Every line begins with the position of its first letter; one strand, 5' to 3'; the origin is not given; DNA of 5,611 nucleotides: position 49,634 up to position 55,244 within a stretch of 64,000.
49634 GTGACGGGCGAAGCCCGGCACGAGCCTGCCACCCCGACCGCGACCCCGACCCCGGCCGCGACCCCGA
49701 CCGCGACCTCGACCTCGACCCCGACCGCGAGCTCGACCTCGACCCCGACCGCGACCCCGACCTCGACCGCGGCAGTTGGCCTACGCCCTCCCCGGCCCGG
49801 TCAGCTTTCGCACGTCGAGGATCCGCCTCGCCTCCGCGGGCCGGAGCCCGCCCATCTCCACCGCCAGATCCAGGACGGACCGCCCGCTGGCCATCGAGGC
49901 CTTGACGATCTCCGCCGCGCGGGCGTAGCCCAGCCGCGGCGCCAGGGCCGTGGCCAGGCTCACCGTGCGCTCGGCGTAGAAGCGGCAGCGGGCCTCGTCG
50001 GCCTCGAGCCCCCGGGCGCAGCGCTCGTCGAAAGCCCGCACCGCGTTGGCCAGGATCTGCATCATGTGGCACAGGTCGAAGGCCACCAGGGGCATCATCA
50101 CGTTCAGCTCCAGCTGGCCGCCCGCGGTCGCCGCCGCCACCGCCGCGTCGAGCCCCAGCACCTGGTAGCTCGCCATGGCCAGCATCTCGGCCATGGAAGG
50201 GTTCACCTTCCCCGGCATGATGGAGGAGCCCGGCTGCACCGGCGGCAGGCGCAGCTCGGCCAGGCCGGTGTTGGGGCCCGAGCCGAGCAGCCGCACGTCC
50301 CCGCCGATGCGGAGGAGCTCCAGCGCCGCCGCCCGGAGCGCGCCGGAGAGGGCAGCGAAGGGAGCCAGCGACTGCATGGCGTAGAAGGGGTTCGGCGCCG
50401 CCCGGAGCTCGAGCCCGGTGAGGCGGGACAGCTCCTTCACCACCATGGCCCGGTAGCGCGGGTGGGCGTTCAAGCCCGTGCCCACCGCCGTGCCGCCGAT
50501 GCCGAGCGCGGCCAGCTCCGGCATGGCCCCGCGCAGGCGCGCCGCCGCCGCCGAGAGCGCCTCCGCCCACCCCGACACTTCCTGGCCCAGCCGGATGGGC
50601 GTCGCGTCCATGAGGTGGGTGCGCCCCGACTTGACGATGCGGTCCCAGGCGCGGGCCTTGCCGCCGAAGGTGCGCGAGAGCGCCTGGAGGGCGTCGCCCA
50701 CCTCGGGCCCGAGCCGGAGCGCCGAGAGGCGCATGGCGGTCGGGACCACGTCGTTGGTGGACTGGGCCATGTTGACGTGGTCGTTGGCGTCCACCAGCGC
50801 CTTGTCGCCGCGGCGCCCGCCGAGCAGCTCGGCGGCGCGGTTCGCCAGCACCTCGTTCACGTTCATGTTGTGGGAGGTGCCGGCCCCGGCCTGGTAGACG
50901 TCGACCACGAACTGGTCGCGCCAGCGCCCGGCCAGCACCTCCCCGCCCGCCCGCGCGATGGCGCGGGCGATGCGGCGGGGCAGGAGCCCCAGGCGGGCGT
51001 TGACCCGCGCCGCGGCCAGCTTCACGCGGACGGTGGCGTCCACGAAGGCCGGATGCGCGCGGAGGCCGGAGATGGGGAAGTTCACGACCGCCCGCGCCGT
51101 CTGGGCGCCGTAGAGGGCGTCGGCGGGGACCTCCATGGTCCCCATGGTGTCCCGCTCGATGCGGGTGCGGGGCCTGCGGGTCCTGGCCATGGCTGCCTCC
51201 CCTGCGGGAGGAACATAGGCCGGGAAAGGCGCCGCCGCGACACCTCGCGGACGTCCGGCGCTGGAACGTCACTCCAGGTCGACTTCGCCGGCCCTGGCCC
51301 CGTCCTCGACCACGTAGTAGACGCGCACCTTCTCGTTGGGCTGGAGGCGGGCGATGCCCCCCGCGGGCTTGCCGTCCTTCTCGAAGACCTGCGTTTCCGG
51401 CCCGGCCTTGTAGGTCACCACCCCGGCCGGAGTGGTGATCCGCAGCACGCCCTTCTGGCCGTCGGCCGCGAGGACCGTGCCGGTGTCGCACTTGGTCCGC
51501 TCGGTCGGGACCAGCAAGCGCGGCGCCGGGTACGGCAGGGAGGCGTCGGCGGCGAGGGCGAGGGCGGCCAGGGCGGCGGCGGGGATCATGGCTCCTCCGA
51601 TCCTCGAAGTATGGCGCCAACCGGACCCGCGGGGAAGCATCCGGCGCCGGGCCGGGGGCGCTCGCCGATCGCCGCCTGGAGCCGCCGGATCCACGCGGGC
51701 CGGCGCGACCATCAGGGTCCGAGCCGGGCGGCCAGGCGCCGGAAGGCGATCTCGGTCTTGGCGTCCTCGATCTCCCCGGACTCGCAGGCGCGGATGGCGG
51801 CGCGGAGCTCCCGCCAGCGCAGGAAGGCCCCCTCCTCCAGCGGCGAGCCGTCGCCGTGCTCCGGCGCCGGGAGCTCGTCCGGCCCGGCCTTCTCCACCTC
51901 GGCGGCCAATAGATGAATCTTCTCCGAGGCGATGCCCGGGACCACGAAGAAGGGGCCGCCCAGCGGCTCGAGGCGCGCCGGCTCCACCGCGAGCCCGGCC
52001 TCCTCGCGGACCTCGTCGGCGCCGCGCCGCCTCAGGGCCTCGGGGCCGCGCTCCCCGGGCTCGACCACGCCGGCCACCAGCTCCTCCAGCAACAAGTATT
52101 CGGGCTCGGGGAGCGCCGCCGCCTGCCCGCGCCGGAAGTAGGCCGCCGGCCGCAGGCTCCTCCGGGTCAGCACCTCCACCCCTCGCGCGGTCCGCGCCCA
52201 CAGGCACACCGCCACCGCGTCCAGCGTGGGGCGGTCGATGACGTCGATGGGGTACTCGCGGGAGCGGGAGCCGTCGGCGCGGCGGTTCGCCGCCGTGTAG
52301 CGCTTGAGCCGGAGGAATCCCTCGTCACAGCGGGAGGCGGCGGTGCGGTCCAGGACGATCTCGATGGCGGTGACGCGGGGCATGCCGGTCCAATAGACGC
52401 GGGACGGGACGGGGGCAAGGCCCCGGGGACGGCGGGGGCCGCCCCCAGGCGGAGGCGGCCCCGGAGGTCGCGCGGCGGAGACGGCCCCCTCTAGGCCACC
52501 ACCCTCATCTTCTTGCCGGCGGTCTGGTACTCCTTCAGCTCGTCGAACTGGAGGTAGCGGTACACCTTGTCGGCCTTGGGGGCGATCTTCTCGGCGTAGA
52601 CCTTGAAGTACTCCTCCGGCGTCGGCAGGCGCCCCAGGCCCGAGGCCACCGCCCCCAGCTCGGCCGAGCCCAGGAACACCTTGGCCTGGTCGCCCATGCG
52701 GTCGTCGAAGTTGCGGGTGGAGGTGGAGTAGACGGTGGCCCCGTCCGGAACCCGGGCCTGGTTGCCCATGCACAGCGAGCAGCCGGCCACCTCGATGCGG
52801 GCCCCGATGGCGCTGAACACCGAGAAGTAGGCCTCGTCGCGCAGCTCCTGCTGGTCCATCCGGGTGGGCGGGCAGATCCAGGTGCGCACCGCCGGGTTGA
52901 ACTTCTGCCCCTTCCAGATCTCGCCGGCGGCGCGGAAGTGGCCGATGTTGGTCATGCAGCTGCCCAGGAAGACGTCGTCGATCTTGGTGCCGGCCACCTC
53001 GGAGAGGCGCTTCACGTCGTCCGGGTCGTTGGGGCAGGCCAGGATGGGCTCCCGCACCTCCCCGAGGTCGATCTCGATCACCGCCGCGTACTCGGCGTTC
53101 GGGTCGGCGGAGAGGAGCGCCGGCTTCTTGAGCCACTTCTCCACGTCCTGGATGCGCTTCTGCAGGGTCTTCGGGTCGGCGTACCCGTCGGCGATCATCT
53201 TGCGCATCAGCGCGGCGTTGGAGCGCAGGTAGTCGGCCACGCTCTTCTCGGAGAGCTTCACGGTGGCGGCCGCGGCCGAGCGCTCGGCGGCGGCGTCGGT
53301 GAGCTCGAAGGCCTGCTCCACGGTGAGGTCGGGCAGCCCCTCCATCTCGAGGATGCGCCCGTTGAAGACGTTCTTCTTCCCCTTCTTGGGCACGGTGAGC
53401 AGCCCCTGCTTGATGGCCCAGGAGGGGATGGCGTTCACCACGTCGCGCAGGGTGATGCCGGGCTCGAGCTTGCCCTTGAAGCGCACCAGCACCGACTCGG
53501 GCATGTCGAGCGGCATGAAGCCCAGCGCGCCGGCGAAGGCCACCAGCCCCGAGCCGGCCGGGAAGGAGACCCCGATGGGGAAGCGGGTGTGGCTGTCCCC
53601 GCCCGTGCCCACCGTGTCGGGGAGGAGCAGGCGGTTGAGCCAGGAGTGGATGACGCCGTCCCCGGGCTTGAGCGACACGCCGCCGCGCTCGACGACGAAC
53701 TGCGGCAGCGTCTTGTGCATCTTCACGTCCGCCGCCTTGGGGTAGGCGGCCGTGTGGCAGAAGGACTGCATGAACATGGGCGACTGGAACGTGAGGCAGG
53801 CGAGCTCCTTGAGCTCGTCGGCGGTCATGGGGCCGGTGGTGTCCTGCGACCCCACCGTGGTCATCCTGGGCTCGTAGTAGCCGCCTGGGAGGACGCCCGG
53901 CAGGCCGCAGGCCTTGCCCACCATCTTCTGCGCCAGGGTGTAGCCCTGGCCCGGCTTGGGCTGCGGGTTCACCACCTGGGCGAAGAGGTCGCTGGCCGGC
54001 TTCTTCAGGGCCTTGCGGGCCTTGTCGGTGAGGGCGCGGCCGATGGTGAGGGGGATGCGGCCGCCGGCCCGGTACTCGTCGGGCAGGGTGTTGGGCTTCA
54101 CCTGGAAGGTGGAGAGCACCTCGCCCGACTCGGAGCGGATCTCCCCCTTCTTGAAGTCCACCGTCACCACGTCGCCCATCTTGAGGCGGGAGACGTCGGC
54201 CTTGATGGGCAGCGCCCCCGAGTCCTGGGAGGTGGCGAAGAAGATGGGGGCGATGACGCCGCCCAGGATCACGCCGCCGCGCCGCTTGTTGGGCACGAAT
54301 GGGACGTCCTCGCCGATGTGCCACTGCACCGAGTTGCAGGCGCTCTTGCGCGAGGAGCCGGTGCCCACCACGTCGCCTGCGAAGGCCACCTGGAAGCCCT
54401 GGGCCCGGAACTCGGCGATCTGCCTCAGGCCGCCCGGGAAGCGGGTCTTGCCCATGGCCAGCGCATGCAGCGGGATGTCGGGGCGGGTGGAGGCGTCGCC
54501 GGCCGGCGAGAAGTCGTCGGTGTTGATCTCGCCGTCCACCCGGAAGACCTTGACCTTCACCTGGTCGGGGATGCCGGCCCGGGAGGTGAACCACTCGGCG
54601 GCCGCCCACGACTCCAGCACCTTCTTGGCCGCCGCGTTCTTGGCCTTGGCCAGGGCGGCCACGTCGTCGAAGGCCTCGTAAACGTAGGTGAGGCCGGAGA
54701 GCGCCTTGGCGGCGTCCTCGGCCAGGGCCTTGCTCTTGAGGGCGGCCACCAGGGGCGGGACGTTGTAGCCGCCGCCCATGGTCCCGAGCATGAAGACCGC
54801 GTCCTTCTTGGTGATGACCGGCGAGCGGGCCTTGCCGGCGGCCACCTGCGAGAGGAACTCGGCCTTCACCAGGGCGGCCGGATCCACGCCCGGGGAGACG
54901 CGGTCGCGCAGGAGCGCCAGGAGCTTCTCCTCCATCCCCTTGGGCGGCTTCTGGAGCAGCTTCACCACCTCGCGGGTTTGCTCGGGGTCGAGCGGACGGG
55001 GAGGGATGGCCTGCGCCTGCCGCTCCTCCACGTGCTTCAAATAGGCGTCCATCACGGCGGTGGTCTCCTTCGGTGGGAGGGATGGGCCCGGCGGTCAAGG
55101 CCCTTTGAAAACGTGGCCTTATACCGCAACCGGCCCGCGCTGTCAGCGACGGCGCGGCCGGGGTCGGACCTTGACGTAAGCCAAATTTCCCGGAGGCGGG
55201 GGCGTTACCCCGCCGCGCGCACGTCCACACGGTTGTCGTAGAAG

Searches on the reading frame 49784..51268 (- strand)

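Call 70: search_protein_families(library=ncbifam, proteins=[window:49784-51268:-], max_evalue=0.00001)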
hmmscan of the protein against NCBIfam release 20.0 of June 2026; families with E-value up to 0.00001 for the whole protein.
window:49784-51268:- (495 aa): 16 families
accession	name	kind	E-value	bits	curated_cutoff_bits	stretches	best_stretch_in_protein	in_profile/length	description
NF008909.0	PRK12273.1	subfamily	5.2e-168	559.8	510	1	34-493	4-465/474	aspartate ammonia-lyase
TIGR00979.1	fumC_II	equivalog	8.2e-139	463.3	664.75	1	36-479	2-446/458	class II fumarate hydratase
TIGR00839.1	aspA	equivalog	2.1e-136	455.6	681.2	1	36-493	1-460/468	aspartate ammonia-lyase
NF011092.0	PRK14515.1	subfamily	5.3e-135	450.9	876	1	32-494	8-470/479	aspartate ammonia-lyase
NF009089.0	PRK12425.1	equivalog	4.5e-129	431.3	840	1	35-479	2-447/464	class II fumarate hydratase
TIGR02426.1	protocat_pcaB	equivalog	5.4e-18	65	355.75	1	72-381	17-299/338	3-carboxy-cis,cis-muconate cycloisomerase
NF006554.0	PRK09053.1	equivalog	1.3e-14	53.9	595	1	73-458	25-394/453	3-carboxy-cis,cis-muconate cycloisomerase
TIGR00928.1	purB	equivalog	3e-14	52.7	326.2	1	160-362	86-282/436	adenylosuccinate lyase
NF004631.0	PRK05975.1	equivalog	7.9e-13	48.1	371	1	75-366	29-292/352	3-carboxy-cis,cis-muconate cycloisomerase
TIGR00838.1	argH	equivalog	5.7e-11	42.1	279.5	1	160-443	96-369/455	argininosuccinate lyase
NF052536.2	CoM_syn_XcbD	exception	1.9e-10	40.1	600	1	86-461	39-395/443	3-sulfopropionylcysteine synthase XcbD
NF008964.0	PRK12308.1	equivalog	4.9e-10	38.4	657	1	163-446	101-374/624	argininosuccinate lyase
NF002563.0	PRK02186.1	subfamily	1.4e-09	36.8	625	1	160-467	505-803/890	argininosuccinate lyase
NF052556.1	NtrsucLyaStm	equivalog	2.5e-09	36.5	650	1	69-459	30-415/466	nitrosuccinate lyase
NF006500.1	PRK08937.2-4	subfamily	4.8e-08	32.2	626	1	82-456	35-394/448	adenylosuccinate lyase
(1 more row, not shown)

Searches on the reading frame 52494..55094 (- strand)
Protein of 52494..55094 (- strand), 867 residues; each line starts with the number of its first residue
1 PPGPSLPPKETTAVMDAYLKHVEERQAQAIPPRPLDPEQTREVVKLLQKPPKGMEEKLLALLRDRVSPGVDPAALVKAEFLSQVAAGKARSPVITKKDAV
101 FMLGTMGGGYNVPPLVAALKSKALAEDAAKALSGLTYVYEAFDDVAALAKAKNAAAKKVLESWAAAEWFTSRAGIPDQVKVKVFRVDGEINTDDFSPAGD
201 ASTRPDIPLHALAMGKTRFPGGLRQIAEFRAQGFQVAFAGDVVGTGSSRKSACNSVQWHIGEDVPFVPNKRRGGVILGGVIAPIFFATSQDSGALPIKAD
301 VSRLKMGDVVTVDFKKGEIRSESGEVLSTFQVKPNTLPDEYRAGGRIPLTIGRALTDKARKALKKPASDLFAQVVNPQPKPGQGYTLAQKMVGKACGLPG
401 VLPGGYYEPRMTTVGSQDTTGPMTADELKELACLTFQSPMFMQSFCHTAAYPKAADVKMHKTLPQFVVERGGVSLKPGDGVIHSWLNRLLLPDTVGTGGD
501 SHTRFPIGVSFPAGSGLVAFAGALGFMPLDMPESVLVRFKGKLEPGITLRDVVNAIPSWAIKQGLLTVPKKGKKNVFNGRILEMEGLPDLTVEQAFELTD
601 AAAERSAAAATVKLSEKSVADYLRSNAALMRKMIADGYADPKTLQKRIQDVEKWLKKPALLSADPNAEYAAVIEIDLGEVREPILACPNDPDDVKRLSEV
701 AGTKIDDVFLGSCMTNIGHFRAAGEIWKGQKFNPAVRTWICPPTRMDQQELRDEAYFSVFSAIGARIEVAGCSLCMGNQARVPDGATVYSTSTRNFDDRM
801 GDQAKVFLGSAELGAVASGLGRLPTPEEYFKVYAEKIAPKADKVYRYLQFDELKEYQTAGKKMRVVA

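Call 70: search_protein_families(library=ncbifam, proteins=[window:52494-55094:-], max_evalue=0.00001)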
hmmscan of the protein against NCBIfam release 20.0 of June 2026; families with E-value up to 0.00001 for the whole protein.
window:52494-55094:- (867 aa): 17 families
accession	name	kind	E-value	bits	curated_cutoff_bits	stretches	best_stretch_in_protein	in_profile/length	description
NF006690.0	PRK09238.1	equivalog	0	1376.1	782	1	14-862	3-849/852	bifunctional aconitate hydratase 2/2-methylisocitrate dehydratase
TIGR00117.1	acnB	equivalog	0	1371.9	1287.2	1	14-857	1-843/844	bifunctional aconitate hydratase 2/2-methylisocitrate dehydratase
NF001614.1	PRK00402.1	subfamily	3.3e-51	174.3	385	1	386-826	2-414/415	aconitase/3-isopropylmalate dehydratase large subunit family protein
TIGR02086.1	IPMI_arch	subfamily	1.1e-47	162.7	410.15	1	386-827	2-410/411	3-isopropylmalate dehydratase/homoaconitate hydratase family large subunit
TIGR01343.1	hacA_fam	subfamily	5.3e-47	160.3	385.7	1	386-825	1-410/412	homoaconitate hydratase family protein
NF005558.0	PRK07229.1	equivalog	6.5e-46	157.1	612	1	386-840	4-425/647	aconitate hydratase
NF040615.1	HacA_Meth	equivalog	4.5e-35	121.2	550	1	386-817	2-409/419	homoaconitase large subunit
TIGR01342.1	acon_putative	hypoth_equivalog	1.2e-30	106.3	719.15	1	412-819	27-402/655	putative aconitate hydratase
TIGR02083.1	LEU2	equivalog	8.4e-28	97.4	610.65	1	659-828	245-418/419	3-isopropylmalate dehydratase large subunit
NF009116.0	PRK12466.1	subfamily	1.3e-24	86.7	531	1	698-824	335-463/472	3-isopropylmalate dehydratase large subunit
NF004016.0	PRK05478.1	subfamily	4.3e-24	84.9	510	1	698-823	333-460/468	3-isopropylmalate dehydratase large subunit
TIGR00170.1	leuC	equivalog_domain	2.3e-20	72.6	560.25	1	489-822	117-459/466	3-isopropylmalate dehydratase large subunit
TIGR00139.1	h_aconitase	equivalog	2e-14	52.9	529.9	1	523-832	149-460/709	homoaconitase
NF009520.0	PRK12881.1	subfamily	2.2e-10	38.9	905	1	488-702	200-390/893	aconitate hydratase AcnA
TIGR01341.1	aconitase_1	equivalog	4.5e-10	37.9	945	1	490-702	186-374/876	aconitate hydratase AcnA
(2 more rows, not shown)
